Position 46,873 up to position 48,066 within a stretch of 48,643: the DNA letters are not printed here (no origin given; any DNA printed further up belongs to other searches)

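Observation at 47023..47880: Second hyper-cysteine secreted protein: lipobox plus 10 tandem four-Cys ~24-aa repeats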

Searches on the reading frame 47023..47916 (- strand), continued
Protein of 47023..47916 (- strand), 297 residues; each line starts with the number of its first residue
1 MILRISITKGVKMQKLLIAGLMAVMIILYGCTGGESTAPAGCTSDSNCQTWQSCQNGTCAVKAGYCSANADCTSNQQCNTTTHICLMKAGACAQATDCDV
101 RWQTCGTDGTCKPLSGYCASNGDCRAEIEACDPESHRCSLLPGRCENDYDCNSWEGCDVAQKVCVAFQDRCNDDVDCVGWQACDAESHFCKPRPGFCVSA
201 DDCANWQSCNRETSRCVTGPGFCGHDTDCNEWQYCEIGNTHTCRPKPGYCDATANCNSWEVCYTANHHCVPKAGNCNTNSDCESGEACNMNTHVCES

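Call 58: search_protein_families(library=pfam, proteins=[L003:94-945:+, L004:996-1850:+, P0151, P0015, P0019, P0024, P0026, P0002, P0006, P0022], max_evalue=0.01)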
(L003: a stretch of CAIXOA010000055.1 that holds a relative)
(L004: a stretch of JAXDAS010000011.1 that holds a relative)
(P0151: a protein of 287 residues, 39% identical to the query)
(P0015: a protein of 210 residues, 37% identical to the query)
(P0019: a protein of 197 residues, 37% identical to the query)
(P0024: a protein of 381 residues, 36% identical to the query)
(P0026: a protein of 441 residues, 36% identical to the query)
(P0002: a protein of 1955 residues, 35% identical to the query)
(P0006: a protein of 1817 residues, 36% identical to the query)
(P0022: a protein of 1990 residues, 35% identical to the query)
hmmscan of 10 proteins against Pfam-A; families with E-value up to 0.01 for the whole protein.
L003:94-945:+ (284 aa): 2 families
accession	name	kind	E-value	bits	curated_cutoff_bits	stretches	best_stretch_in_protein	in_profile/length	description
PF19232.4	DUF5885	-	2.3e-11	44.1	33.2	1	158-240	34-112/265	Family of unknown function (DUF5885)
PF23416.1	DUF7107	-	0.0089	16.8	24.6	1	19-46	19-46/48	Domain of unknown function (DUF7107)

L004:996-1850:+ (285 aa): 1 family
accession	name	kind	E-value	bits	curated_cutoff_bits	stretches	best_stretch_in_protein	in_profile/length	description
PF19232.4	DUF5885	-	1.6e-14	54.5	33.2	3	151-211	50-109/265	Family of unknown function (DUF5885)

P0151 (287 aa): 1 family
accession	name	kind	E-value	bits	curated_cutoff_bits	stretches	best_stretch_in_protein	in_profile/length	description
PF19232.4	DUF5885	-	4.2e-07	30.1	33.2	1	138-216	34-109/265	Family of unknown function (DUF5885)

P0015 (210 aa): 1 family
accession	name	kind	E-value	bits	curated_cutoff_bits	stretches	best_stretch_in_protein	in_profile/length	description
PF19232.4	DUF5885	-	3.1e-06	27.3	33.2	0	69-117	68-117/265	Family of unknown function (DUF5885)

P0019 (197 aa): 1 family
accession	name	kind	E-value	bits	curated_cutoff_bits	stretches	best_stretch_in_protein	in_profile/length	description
PF19232.4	DUF5885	-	8.6e-07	29.1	33.2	0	124-196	34-103/265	Family of unknown function (DUF5885)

P0024 (381 aa): 1 family
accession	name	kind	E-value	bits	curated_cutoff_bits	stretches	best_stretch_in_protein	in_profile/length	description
PF19232.4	DUF5885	-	0.0013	18.6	33.2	0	25-100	31-104/265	Family of unknown function (DUF5885)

P0026 (441 aa): 3 families
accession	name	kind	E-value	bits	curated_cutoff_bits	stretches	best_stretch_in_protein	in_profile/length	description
PF23416.1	DUF7107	-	3.8e-12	46.8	24.6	2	26-64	2-43/48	Domain of unknown function (DUF7107)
PF08093.16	Toxin_23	-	0.00021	21.8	22.2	1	277-302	2-28/30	Magi 5 toxic peptide family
PF19232.4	DUF5885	-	0.00043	20.3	33.2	1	212-301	13-100/265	Family of unknown function (DUF5885)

P0002 (1955 aa): 1 family
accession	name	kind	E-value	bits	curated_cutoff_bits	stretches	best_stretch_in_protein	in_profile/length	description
PF02412.23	TSP_3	-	2.7e-19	69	25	4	1643-1676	3-36/36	Thrombospondin type 3 repeat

P0006 (1817 aa): 1 family
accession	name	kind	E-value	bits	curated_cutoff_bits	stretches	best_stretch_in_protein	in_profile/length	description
PF02412.23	TSP_3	-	6.6e-20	70.9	25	4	1511-1544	3-36/36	Thrombospondin type 3 repeat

P0022 (1990 aa): 1 family
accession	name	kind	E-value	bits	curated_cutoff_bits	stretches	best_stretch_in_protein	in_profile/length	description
PF02412.23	TSP_3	-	2e-19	69.4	25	3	1614-1649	1-36/36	Thrombospondin type 3 repeat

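Call 64: list_cluster_members(proteins=[P0002, P0003, P0004, P0007, P0012, P0015, P0019, P0026, P0009, P0040])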
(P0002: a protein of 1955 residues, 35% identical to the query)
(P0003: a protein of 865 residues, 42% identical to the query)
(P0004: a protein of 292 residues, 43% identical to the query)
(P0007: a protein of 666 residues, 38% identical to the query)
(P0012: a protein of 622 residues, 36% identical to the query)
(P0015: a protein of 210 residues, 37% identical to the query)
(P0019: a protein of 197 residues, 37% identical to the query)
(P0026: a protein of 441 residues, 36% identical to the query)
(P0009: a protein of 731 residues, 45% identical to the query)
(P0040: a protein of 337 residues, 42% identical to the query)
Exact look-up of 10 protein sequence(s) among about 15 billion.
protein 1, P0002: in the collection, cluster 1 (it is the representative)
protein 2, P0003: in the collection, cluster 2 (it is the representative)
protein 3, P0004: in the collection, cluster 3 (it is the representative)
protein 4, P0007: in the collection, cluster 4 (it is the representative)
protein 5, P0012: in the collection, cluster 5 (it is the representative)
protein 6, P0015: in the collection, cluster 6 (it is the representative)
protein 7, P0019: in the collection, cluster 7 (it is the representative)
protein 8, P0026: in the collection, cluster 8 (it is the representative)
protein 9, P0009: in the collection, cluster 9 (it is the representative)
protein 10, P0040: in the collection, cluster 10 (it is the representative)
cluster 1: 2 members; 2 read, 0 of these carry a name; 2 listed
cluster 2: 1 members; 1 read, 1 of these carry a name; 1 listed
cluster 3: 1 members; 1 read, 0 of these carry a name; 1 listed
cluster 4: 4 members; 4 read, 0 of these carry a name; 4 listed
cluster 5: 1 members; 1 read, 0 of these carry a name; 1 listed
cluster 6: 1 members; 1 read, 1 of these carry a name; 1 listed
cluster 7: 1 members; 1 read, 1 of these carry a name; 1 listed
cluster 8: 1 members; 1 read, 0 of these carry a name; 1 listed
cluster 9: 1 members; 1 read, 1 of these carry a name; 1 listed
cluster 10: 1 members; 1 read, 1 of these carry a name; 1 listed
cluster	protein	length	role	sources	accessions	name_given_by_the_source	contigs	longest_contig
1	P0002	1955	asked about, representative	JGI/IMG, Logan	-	-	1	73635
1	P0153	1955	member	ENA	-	-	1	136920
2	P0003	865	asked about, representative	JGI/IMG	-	hypothetical protein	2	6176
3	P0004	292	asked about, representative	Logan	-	-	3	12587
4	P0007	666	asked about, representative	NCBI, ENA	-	-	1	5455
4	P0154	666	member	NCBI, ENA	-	-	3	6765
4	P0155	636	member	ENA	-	-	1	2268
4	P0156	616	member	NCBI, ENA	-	-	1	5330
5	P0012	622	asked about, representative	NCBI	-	-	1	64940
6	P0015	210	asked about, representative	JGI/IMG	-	hypothetical protein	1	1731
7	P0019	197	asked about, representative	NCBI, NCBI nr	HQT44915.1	MAG TPA: hypothetical protein PLO51_02980, partial [Candidatus Micrarchaeota archaeon] | hypothetical protein [Candidatus Micrarchaeota archaeon]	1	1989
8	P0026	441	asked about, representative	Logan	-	-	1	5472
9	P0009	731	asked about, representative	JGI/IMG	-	alpha-tubulin suppressor-like RCC1 family protein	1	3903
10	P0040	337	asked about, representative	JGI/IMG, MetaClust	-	\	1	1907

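Call 65: find_encoding_contigs(protein=P0004, flank=8000, max_places=3)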
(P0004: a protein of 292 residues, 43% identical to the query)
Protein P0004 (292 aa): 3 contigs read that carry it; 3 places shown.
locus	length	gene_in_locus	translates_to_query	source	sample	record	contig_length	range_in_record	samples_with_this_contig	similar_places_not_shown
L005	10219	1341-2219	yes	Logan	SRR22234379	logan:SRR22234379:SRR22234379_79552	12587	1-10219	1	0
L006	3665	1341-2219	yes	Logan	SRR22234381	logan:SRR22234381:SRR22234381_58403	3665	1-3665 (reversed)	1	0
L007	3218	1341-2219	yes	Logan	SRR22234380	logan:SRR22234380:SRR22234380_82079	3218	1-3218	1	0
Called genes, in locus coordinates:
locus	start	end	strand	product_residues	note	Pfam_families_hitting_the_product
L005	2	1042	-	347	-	?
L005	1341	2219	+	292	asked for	-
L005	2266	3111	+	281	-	PF01261:AP_endonuc_2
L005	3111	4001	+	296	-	-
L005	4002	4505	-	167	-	PF07719:TPR_2 (faint), PF13428:TPR_14 (faint), PF13432:TPR_16 (weak), PF00515:TPR_1 (faint), PF12895:ANAPC3 (faint), PF14559:TPR_19 (weak), PF23914:TPR_CcmH_CycH (faint), PF13181:TPR_8 (faint)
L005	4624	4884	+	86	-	-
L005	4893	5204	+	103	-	-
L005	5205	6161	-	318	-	PF02540:NAD_synthase (faint), PF01507:PAPS_reduct (weak), PF06508:QueC (faint), PF00958:GMP_synt_C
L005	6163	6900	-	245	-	-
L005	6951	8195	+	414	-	PF27218:MJ0043_C (weak)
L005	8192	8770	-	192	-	PF09858:DUF2085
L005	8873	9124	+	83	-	PF05239:PRC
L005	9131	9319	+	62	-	-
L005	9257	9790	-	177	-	PF04019:DUF359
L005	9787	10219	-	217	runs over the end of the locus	PF00455:DeoRC (weak), PF06026:Rib_5-P_isom_A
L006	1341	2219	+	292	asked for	-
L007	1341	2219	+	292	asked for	-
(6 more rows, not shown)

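Call 71: search_protein_families(library=pfam, alignment_id=A5, max_evalue=0.0001)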
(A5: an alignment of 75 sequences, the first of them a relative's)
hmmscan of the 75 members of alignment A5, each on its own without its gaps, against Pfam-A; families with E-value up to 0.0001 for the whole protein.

A. member 1, P0005 (775 aa): 0 families

B. families by the number of members that match (of 75 scanned): 19 families
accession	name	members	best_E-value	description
PF23416.1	DUF7107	4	1.1e-30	Domain of unknown function (DUF7107)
PF04706.18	Dickkopf_N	4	1.2e-19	Dickkopf N-terminal cysteine-rich region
PF01364.23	Peptidase_C25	3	1.9e-44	Peptidase family C25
PF04151.21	PPC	3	4.5e-20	Bacterial pre-peptidase C-terminal domain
PF19232.4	DUF5885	3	5.4e-08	Family of unknown function (DUF5885)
PF00092.34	VWA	2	2.3e-19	von Willebrand factor type A domain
PF13519.12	VWA_2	2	4.3e-14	von Willebrand factor type A domain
PF00873.25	ACR_tran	1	2.7e-54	AcrB/AcrD/AcrF family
PF00128.31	Alpha-amylase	1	1.3e-27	Alpha amylase, catalytic domain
PF11721.14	Malectin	1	7.4e-19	Malectin domain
PF21164.2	Dumpy_DPY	1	2.7e-17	Dumpy, DPY module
PF06739.17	SBBP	1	3.7e-14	Beta-propeller repeat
PF13229.12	Beta_helix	1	8.1e-12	Right handed beta helix region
PF22178.3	Gp5_trimer_C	1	2.5e-11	Bacteriophage T4 gp5 C-terminal trimerisation domain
PF11617.13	Cu-binding_MopE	1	5.3e-10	Putative metal-binding motif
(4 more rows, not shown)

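Call 74: fold_search(model_id=the predicted structure, library=viral)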
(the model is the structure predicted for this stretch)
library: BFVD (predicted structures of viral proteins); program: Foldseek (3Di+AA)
matches with E <= 10: 263; with E <= 0.001: 24
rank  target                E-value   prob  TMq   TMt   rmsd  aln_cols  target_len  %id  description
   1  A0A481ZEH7            8.2e-12  1.00  0.15  0.18  20.6       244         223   21  Transmembrane protein [Pithovirus LCPAC404]
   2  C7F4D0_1              2.0e-10  1.00  0.15  0.04  28.6       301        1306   24  (no name in the UniProt tables at hand)
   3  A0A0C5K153            2.1e-10  1.00  0.15  0.06  33.0       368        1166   18  (no name in the UniProt tables at hand)
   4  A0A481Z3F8            1.0e-09  1.00  0.15  0.12  35.2       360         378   19  Transmembrane protein [Pithovirus LCPAC103]
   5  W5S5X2                1.4e-08  1.00  0.14  0.10  31.0       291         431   23  EGF-like domain protein [Pithovirus sibericum]
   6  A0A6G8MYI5            2.2e-08  1.00  0.12  0.11  33.1       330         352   20  Uncharacterized protein [Cedratvirus kamchatka]
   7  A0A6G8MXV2            1.1e-07  1.00  0.16  0.13  26.5       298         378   24  Membrane protein [Cedratvirus kamchatka]
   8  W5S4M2                1.4e-07  1.00  0.18  0.12  12.9       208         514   27  Uncharacterized protein [Pithovirus sibericum]
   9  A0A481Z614            1.7e-07  1.00  0.17  0.10  18.8       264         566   21  Transmembrane protein [Pithovirus LCPAC201]
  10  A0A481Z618            9.1e-07  1.00  0.19  0.10  21.3       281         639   24  Transmembrane protein [Pithovirus LCPAC201]
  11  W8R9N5                1.2e-06  1.00  0.17  0.17  15.4       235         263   18  Uncharacterized protein [Chloriridovirus anopheles1]
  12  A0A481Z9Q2            5.3e-06  1.00  0.15  0.16  19.5       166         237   26  Transmembrane protein [Pithovirus LCPAC304]
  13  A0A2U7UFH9            8.7e-06  0.99  0.19  0.15  14.6       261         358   18  FliL incomplete domain containing protein [Pandoravirus macleodensis]
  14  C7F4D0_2              1.2e-05  0.93  0.16  0.05  28.7       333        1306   18  (no name in the UniProt tables at hand)
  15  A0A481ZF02            1.4e-05  0.96  0.16  0.10  22.2       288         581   22  Transmembrane protein [Pithovirus LCPAC404]
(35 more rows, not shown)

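Call 82: list_cluster_members(proteins=[P0005, P0010, P0011, P0013, P0025, P0027, P0028, P0035, P0043, P0052])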
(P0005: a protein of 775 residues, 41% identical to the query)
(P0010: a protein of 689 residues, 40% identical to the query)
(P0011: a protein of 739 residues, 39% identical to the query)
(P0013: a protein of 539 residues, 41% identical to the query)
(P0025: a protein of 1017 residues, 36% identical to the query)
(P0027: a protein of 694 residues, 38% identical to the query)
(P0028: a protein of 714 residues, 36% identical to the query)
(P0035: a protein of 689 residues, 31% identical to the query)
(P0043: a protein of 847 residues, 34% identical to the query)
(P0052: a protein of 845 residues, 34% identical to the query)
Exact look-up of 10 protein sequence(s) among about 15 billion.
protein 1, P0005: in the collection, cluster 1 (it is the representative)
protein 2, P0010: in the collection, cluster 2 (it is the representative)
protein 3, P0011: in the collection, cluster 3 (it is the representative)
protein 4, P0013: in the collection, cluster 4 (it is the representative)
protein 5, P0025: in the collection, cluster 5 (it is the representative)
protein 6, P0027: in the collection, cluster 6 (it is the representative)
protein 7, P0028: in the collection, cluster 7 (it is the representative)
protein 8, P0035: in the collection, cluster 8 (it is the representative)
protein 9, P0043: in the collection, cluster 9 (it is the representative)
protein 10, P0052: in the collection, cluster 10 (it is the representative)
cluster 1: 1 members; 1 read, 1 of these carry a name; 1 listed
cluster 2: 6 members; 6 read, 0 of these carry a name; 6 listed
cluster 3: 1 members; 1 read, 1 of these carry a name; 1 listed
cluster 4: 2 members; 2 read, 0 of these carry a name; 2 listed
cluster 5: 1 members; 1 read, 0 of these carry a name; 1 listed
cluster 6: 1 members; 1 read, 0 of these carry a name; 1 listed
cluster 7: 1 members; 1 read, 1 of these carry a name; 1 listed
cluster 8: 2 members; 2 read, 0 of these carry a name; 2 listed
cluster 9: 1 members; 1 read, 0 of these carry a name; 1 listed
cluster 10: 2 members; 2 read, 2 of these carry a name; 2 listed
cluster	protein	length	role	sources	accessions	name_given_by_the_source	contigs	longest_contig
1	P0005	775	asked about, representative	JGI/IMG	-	hypothetical protein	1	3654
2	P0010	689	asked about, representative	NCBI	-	-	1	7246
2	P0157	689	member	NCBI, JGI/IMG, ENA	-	-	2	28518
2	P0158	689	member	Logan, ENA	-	-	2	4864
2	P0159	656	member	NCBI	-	-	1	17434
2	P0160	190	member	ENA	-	-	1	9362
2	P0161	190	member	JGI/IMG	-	-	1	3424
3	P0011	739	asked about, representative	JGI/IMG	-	hypothetical protein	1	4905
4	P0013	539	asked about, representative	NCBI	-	-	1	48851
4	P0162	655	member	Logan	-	-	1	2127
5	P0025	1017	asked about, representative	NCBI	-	-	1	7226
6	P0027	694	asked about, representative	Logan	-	-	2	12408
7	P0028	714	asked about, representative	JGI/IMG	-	hypothetical protein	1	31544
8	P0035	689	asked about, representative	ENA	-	-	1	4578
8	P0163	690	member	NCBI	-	-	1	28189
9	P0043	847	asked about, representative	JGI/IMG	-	-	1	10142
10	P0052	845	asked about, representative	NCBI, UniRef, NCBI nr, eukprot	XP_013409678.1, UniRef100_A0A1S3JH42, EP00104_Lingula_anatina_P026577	prion-like-(Q/N-rich) domain-bearing protein 25 isoform X2 [Lingula anatina] | Prion-like-(Q/N-rich) domain-bearing protein 25 isoform X2 n=1 Tax=Lingula anatina ... | XP_013409678.1 prion-like-(Q/N-rich) domain-bearing protein 25 isoform X2 [Lingula ...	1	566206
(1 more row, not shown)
